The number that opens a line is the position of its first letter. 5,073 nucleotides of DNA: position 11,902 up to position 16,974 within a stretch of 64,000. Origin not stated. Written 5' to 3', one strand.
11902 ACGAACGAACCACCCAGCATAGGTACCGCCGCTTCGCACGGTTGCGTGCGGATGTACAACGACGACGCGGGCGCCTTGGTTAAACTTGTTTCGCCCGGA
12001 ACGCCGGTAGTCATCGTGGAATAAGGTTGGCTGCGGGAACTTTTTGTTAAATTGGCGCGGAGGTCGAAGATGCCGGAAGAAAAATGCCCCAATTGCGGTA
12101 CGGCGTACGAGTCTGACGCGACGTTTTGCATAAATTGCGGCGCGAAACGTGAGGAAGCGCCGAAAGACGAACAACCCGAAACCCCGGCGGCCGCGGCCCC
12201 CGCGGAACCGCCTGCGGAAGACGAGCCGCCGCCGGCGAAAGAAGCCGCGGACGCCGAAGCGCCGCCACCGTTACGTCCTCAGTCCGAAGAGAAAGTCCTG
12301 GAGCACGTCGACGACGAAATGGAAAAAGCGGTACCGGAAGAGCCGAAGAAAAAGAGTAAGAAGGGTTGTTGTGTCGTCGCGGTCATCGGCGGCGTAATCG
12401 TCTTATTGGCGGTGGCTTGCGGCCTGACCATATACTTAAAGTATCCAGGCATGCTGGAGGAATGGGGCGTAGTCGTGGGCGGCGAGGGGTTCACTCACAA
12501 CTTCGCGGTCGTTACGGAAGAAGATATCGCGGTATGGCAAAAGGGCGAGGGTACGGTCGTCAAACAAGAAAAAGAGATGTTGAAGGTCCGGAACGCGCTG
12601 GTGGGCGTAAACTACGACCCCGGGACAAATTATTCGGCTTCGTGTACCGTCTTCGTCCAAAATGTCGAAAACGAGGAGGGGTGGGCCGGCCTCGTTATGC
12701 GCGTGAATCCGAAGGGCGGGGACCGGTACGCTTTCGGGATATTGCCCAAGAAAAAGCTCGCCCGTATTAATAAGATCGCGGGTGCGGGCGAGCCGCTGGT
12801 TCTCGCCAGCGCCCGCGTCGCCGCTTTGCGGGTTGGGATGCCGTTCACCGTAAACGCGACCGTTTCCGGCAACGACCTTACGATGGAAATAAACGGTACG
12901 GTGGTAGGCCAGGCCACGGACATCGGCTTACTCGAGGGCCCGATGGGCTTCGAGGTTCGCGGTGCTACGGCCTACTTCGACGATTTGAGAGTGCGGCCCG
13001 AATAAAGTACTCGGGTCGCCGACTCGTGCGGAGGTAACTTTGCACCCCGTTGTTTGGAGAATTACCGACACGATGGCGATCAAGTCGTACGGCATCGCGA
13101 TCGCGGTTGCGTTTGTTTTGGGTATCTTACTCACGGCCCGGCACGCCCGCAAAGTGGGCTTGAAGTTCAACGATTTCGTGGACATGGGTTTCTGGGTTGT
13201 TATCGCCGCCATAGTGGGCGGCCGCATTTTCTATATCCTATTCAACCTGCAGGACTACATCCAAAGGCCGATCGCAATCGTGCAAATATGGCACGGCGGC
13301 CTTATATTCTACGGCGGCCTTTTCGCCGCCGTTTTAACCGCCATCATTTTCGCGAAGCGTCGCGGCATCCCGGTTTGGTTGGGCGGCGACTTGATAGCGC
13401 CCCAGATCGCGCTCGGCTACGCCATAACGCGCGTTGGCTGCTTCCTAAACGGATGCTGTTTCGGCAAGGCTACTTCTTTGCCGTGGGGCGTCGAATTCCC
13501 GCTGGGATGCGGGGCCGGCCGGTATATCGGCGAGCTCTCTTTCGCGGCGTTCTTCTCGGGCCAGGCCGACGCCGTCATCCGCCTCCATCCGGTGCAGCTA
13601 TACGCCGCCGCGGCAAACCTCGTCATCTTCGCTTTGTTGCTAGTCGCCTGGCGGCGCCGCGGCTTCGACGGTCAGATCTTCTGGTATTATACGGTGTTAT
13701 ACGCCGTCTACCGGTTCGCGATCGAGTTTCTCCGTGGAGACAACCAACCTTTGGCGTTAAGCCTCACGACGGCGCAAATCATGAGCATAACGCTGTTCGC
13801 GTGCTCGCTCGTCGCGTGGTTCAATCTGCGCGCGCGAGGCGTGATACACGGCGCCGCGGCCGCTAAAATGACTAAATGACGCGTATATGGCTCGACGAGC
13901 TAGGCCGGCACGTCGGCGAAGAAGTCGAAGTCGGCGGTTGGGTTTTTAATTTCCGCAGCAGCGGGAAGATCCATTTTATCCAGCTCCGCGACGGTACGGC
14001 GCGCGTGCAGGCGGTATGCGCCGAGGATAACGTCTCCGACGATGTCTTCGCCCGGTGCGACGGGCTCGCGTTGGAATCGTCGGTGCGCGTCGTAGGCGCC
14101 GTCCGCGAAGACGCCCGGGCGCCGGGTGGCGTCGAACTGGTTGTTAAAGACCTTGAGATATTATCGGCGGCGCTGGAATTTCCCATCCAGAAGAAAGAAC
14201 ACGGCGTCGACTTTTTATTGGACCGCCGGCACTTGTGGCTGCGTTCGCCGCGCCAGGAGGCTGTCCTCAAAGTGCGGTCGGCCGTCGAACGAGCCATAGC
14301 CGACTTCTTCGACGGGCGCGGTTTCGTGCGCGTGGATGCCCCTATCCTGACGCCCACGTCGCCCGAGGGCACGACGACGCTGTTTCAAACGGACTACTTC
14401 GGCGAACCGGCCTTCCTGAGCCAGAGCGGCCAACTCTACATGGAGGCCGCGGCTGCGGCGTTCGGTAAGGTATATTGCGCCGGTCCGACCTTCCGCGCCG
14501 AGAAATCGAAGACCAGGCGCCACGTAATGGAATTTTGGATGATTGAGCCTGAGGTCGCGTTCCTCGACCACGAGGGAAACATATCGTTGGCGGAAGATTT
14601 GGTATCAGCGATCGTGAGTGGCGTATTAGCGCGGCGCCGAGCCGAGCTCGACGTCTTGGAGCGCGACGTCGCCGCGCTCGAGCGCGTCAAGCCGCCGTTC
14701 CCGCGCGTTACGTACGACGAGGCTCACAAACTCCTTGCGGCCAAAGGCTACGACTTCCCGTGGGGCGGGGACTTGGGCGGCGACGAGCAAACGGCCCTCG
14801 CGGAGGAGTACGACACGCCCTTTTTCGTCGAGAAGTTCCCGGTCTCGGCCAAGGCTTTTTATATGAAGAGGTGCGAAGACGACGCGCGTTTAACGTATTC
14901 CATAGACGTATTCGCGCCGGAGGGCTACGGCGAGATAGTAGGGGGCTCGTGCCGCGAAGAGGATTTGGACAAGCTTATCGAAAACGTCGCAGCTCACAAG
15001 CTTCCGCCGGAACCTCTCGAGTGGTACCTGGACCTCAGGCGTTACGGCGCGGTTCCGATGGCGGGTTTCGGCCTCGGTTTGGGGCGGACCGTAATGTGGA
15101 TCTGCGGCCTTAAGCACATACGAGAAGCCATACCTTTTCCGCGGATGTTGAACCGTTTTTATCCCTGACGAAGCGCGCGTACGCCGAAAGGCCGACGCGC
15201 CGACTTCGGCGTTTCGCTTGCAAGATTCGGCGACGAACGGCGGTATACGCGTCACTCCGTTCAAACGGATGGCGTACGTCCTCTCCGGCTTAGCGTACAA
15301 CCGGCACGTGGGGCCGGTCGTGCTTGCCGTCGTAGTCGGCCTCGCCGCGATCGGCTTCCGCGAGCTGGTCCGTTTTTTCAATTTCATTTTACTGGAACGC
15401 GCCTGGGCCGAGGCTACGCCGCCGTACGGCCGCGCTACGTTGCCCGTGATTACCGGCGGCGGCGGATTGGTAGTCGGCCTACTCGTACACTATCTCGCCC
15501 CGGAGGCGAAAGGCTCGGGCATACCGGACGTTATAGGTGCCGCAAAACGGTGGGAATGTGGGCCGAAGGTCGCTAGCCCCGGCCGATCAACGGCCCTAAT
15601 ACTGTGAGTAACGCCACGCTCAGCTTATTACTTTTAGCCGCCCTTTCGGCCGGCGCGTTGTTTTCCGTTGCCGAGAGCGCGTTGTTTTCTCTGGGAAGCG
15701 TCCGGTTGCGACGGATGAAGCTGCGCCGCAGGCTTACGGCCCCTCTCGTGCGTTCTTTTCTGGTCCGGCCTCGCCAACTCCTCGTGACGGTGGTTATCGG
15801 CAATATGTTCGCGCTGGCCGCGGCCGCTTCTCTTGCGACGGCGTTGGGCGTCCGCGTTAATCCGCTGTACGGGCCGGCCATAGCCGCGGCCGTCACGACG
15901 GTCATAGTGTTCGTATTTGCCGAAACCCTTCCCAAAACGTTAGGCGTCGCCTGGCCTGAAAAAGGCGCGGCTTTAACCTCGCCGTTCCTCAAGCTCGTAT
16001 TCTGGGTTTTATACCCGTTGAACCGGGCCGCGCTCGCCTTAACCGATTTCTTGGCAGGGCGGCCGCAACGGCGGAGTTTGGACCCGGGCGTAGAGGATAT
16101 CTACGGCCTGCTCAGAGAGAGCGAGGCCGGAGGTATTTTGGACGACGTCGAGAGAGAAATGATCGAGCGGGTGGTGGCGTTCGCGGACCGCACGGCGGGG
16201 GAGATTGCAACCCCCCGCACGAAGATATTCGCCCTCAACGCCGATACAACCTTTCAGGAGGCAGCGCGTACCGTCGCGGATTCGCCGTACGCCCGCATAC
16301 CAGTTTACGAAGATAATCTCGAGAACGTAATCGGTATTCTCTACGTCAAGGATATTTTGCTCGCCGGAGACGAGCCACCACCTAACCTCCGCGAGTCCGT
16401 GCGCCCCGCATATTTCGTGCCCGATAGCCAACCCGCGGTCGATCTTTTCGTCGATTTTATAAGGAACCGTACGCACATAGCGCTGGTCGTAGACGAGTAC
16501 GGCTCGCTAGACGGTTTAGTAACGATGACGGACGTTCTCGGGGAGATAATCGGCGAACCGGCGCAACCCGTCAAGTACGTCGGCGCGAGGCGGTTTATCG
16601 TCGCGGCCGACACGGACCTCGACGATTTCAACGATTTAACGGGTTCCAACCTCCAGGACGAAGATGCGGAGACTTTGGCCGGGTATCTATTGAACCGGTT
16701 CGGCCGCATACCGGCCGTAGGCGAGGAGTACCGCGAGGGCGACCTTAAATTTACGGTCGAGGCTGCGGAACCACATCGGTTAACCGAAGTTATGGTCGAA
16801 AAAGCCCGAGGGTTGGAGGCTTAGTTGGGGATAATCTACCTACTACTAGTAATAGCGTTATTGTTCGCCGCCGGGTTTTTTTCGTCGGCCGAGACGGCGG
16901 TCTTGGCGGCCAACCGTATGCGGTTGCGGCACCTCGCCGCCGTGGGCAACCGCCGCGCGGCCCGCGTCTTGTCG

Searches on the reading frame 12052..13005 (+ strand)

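Call 47: search_protein_families(library=pfam, proteins=[window:12052-13005:+])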
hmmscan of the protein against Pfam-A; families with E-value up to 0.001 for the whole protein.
window:12052-13005:+ (317 aa): 4 families
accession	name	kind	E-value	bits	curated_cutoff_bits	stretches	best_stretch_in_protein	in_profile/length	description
PF13240.11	Zn_Ribbon_1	-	1.5e-07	31.4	25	1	11-32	1-22/23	zinc-ribbon domain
PF08271.17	Zn_Ribbon_TF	-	2e-05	24.4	29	1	11-44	2-40/43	TFIIB zinc-binding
PF13248.11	Zn_ribbon_3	-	2.4e-05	24.1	27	1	11-32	4-25/26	zinc-ribbon domain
PF12773.13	DZR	-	0.00011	22.7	27.3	1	6-30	21-45/45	Double zinc ribbon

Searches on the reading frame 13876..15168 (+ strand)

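Call 47: search_protein_families(library=pfam, proteins=[window:13876-15168:+])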
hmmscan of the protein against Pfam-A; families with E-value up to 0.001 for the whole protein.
window:13876-15168:+ (430 aa): 2 families
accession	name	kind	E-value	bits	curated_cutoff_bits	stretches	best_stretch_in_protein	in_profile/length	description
PF00152.25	tRNA-synt_2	-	1.4e-66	225.1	25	1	112-424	3-307/308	tRNA synthetases class II (D, K and N)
PF01336.31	tRNA_anti-codon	-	1.7e-15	57.2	27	1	17-96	1-75/75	OB-fold nucleic acid binding domain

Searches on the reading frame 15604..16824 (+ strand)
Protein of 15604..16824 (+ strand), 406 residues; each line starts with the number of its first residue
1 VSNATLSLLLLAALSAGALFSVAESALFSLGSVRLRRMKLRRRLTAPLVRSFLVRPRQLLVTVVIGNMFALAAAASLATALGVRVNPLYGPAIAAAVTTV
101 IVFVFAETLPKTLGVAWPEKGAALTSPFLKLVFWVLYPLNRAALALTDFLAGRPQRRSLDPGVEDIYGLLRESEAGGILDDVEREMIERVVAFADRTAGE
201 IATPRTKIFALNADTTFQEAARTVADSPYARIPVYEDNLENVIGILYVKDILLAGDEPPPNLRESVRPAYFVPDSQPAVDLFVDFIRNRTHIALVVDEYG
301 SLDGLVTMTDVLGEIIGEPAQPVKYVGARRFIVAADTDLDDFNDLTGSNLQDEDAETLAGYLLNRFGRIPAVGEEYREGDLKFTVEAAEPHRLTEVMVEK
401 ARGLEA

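Call 47: search_protein_families(library=pfam, proteins=[window:15604-16824:+])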
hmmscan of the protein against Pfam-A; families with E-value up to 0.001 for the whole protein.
window:15604-16824:+ (406 aa): 3 families
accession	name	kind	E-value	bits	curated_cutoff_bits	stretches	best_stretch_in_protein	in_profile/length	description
PF01595.25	CNNM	-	2e-29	103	28.4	1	9-181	2-179/181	Cyclin M transmembrane N-terminal domain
PF03471.22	CorC_HlyC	-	8.2e-20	71.1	27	1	328-400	5-79/81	Transporter associated domain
PF00571.33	CBS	-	5.7e-16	59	24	2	199-254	2-54/57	CBS domain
